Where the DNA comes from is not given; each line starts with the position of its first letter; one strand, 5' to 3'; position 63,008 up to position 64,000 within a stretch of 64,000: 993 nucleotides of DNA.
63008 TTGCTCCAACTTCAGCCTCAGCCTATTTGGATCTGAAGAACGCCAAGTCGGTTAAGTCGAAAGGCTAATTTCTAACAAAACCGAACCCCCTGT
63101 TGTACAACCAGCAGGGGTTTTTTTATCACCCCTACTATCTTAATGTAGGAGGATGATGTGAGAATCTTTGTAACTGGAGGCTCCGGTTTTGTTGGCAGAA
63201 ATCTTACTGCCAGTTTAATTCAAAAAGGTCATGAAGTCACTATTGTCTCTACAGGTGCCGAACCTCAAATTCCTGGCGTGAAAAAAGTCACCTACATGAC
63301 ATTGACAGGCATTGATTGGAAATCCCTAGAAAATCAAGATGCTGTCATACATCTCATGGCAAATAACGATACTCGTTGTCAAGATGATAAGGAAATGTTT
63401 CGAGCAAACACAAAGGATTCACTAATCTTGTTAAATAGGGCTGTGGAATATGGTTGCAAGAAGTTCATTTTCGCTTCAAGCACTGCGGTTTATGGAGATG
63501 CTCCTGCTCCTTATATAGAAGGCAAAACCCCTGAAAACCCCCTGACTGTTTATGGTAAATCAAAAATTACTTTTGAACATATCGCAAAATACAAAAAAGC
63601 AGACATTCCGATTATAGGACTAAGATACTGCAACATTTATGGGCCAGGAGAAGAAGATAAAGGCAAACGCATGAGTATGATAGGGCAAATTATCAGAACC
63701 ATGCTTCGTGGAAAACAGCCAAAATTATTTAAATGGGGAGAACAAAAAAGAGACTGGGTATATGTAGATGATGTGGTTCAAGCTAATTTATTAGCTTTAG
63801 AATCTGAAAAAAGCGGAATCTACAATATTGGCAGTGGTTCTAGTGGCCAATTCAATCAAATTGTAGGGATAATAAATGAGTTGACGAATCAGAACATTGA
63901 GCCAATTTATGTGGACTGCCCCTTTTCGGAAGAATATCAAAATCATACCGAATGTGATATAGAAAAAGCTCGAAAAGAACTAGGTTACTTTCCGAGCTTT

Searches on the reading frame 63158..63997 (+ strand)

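Call 24: search_protein_families(library=pfam, proteins=[window:63158-63997:+], max_evalue=0.001)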
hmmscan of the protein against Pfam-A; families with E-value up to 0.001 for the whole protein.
window:63158-63997:+ (280 aa): 6 families
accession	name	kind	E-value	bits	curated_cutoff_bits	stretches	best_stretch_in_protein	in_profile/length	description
PF01370.27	Epimerase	-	8.9e-52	176.3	20.9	1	3-225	1-240/240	NAD dependent epimerase/dehydratase family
PF16363.11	GDP_Man_Dehyd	-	2.4e-28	100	27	1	4-277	1-319/332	GDP-mannose 4,6 dehydratase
PF01073.25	3Beta_HSD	-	8.4e-15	55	22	1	5-215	2-230/280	3-beta hydroxysteroid dehydrogenase/isomerase family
PF04321.23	RmlD_sub_bind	-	3.3e-12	46.5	27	1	1-173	1-164/287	RmlD substrate binding domain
PF07993.18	NAD_binding_4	-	5.2e-10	39.3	20.1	1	49-209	77-257/258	Male sterility protein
PF13460.12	NAD_binding_10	-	2.7e-05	24.5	27.2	1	7-119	1-109/184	NAD(P)H-binding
